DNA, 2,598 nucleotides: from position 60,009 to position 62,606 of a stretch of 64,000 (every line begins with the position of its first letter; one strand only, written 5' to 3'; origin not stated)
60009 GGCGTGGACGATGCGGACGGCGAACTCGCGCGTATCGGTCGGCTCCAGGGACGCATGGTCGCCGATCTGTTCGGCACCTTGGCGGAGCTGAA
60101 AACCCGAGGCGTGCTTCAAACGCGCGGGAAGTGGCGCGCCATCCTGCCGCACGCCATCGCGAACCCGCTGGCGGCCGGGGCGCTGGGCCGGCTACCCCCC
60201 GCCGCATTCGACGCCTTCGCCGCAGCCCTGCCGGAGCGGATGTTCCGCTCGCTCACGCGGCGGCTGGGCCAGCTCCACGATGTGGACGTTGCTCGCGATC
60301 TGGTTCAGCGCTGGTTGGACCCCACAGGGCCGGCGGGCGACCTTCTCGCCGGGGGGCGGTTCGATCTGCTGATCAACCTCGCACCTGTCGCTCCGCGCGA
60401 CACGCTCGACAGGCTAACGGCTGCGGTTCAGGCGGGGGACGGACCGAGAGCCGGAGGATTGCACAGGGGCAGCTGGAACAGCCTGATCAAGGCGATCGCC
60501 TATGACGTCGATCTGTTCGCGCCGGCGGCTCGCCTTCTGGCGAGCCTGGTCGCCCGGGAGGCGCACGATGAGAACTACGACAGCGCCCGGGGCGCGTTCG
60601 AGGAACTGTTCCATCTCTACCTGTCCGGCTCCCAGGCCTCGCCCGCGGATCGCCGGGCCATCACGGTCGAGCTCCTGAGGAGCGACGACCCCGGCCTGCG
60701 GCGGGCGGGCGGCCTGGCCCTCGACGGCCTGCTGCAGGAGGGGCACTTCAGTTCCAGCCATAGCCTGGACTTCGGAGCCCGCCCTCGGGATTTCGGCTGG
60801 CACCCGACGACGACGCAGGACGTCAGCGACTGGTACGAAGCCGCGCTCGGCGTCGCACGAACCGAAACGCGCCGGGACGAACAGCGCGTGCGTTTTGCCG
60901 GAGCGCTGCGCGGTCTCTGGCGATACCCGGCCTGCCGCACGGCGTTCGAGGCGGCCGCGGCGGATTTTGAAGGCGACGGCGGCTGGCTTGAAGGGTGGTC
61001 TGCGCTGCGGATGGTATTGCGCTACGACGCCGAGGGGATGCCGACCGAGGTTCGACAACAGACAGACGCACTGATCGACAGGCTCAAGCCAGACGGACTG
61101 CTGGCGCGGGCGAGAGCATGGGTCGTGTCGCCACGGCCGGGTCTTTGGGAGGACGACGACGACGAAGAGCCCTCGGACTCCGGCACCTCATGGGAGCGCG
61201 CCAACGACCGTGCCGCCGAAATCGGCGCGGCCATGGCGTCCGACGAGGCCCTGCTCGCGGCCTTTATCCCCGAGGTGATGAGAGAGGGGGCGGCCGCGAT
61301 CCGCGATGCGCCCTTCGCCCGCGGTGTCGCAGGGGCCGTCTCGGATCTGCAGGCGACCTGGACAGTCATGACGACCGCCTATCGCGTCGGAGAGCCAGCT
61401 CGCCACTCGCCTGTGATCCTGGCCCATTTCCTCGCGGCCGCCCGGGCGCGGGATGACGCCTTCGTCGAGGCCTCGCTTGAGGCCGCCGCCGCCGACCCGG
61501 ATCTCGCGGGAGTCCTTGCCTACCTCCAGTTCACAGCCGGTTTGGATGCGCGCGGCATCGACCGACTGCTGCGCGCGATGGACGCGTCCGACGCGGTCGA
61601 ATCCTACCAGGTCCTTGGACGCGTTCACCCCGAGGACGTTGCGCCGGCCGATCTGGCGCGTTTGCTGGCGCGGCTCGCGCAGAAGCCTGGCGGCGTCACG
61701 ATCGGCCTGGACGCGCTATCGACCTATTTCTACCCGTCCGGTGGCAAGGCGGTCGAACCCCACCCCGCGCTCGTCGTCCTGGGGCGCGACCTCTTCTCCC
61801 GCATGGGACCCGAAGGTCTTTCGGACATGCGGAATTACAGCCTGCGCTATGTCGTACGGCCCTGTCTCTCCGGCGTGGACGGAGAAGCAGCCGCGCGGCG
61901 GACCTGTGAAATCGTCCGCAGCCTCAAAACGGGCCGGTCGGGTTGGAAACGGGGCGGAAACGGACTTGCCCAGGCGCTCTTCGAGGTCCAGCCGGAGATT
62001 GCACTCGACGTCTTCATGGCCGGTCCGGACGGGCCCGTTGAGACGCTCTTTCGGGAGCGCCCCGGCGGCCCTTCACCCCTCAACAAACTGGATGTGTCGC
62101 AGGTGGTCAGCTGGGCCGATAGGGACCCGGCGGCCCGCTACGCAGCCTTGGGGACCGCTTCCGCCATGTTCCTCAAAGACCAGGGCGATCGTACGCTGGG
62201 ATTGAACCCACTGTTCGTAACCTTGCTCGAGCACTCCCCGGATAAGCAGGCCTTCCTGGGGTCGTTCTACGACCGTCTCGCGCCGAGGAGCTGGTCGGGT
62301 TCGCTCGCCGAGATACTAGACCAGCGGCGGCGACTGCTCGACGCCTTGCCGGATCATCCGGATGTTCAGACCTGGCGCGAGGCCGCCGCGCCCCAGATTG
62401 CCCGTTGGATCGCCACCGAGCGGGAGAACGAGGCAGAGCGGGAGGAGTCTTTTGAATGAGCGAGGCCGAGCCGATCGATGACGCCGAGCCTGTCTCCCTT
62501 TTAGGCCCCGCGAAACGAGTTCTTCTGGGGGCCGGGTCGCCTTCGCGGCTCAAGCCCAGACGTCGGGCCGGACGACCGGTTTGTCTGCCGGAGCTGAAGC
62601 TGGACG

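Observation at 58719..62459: Nuclease-STAND protein with Avs-like architecture but apparently outside the named Avs types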

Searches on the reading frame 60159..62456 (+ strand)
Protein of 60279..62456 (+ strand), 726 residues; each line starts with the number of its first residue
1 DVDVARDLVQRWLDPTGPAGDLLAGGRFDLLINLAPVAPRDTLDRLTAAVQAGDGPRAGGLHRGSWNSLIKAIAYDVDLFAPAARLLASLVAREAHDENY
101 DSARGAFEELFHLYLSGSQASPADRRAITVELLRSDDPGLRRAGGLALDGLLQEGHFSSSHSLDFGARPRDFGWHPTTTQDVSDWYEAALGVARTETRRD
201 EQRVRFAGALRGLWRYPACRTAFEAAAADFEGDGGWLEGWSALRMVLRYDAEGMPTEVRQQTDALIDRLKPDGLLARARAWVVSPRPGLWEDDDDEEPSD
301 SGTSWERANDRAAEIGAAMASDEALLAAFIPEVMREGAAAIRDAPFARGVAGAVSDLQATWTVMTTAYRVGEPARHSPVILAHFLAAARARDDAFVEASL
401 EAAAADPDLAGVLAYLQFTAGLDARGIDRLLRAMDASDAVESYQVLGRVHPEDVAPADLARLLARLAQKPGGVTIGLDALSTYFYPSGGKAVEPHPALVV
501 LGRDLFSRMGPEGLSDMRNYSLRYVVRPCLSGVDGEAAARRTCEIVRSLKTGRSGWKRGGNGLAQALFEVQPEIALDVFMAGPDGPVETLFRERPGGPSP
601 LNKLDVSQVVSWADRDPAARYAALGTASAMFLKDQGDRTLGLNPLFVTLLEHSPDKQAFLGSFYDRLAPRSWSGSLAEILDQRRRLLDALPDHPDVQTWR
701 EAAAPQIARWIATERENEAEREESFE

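Call 61: predict_structure(alignment_id=A3)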
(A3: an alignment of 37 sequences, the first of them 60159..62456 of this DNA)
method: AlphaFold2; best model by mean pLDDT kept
length: 766 residues; sequences in the alignment: 37
mean_pLDDT: 87.2   pTM: 0.77
mean pLDDT of the five models: 87.2, 86.1, 85.0, 84.6, 84.5
residues with pLDDT >= 90: 446; 70-90: 238; 50-70: 64; < 50: 18
segments of 3 or more residues with pLDDT < 50: 203-211, 330-336
pLDDT, mean of each block of 10 residues (from residue 1): 77 91 88 87 90 90 83 91 93 79 85 90 96 84 90 82 95 96 96 73 49 75 94 94 92 91 93 82 86 90 92 89 66 51 81 95 92 81 93 96 93 83 96 97 94 95 95 90 90 91 94 91 77 88 92 66 91 95 90 66 90 95 84 69 93 95 92 79 94 94 85 83 93 94 92 91 64
secondary structure, 60 per line:
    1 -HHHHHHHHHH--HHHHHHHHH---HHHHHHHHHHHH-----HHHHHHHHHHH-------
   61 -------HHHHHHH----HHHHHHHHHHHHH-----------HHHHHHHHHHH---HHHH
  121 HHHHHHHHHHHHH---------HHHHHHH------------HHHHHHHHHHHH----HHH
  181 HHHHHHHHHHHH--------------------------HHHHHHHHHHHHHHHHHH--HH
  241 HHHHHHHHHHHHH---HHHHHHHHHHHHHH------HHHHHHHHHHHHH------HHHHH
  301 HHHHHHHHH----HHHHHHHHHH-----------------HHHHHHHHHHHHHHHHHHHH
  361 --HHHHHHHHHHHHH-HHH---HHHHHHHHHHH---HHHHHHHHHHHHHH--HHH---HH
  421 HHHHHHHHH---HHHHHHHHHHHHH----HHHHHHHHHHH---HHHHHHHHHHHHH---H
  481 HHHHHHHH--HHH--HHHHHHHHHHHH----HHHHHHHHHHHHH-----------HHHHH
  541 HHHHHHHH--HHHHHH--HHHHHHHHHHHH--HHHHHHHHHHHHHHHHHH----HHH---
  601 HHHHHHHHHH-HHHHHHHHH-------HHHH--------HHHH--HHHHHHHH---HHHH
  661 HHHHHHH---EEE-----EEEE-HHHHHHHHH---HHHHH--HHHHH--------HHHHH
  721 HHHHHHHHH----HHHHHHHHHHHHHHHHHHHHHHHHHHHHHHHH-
elements in order (helices of 4 or more, strands of 3 or more residues): H2-11 H14-22 H26-37 H43-53 H68-74 H79-91 H103-113 H117-133 H143-149 H162-173 H178-192 H219-236 H239-253 H257-270 H277-289 H296-309 H314-323 H341-360 H363-375 H383-393 H397-410 H419-429 H433-445 H450-460 H464-476 H480-488 H496-507 H512-524 H536-548 H551-556 H559-570 H573-590 H601-610 H612-620 H628-631 H640-643 H646-653 H657-667 E671-673 E679-682 H684-692 H696-700 H703-707 H716-729 H734-765

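Call 65: fold_search(model_id=the predicted structure, library=pdb)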
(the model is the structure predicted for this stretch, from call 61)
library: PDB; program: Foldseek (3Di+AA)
matches with E <= 10: 904; with E <= 0.001: 18
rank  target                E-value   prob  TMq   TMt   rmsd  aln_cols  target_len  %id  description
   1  4ol0_B                1.9e-04  1.00  0.30  0.27  16.5       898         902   14  Crystal structure of transportin-SR2, a karyopherin involved in human disease, in complex with Ran (released 2014-04-09)
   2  6xte_A                2.6e-04  1.00  0.20  0.16  23.8       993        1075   11  Human karyopherin RanBP5 (isoform-1) (released 2020-04-22)
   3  2z5o_A                4.1e-04  1.00  0.25  0.24  21.3       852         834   12  Complex of Transportin 1 with JKTBP NLS (released 2007-10-23)
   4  4a0c_B                5.0e-04  0.99  0.18  0.14  22.9      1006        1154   12  Structure of the CAND1-CUL4B-RBX1 complex (released 2011-11-30)
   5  2z5k_A                5.1e-04  1.00  0.26  0.24  23.3       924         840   12  Complex of Transportin 1 with TAP NLS (released 2007-10-23)
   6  4fdd_A                5.5e-04  1.00  0.25  0.24  22.9       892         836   14  Crystal structure of KAP beta2-PY-NLS (released 2012-07-18)
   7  4c0p_D                6.0e-04  1.00  0.31  0.28  16.5       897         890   15  Unliganded Transportin 3 (released 2014-01-22)
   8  5yvh_A                6.6e-04  1.00  0.23  0.23  23.2       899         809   13  Crystal structure of Karyopherin beta2 in complex with FUS(371-526) (released 2018-05-16)
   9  7z8v_D                6.9e-04  1.00  0.21  0.16  21.4       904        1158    9  CAND1-SCF-SKP2 (SKP1deldel) CAND1 engaged SCF rocked (released 2023-04-19)
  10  2h4m_A                7.1e-04  1.00  0.21  0.20  22.9       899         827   13  Karyopherin Beta2/Transportin-M9NLS (released 2006-10-24)
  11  2ot8_A                7.7e-04  1.00  0.26  0.25  23.8       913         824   12  Karyopherin Beta2/Transportin-hnRNPM NLS Complex (released 2007-04-10)
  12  8cdj_D                7.7e-04  1.00  0.21  0.20  23.4       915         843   10  CAND1 b-hairpin++-SCF-SKP2 CAND1 rolling SCF engaged (released 2023-04-19)
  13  4oo6_A                8.0e-04  1.00  0.23  0.22  23.1       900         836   14  Crystal structure of human KAP-beta2 bound to the NLS of HCC1 (Hepato Cellular Carcinoma protein 1) (released 2014-02-12)
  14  6igx_B                8.3e-04  1.00  0.21  0.22  19.6       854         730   11  Crystal structure of human CAP-G in complex with CAP-H (released 2019-03-13)
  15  4c0p_A                8.9e-04  1.00  0.32  0.29  16.3       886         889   14  Unliganded Transportin 3 (released 2014-01-22)
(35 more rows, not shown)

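Call 99: search_protein_representatives(protein=window:60279-62456:+)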
Query: 726 residues. Proteins with E-value up to 0.001 (for the whole library): 1741; up to 1e-10: 1145; up to 1e-30: 561. The best 150 are listed.
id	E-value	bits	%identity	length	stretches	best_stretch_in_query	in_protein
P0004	2.8e-199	680.2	48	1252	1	1-726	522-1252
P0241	1.3e-127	443.3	40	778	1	5-726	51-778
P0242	1.2e-125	436.9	41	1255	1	8-726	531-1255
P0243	1.3e-125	436.7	36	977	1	5-726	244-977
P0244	3.0e-121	422.3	37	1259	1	4-726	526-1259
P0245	6.1e-121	421.3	38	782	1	4-726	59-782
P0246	1.1e-120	420.4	37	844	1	2-726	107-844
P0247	2.6e-119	415.9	39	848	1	4-726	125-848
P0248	6.7e-119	414.5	38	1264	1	5-726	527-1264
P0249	2.7e-115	402.6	37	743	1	4-726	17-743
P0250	2.3e-112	392.9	37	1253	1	3-726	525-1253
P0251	4.4e-109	382.1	36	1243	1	1-726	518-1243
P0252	9.1e-108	377.7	35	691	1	61-726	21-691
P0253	2.2e-103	363.2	44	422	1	306-726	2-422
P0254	4.8e-101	355.5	40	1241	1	5-726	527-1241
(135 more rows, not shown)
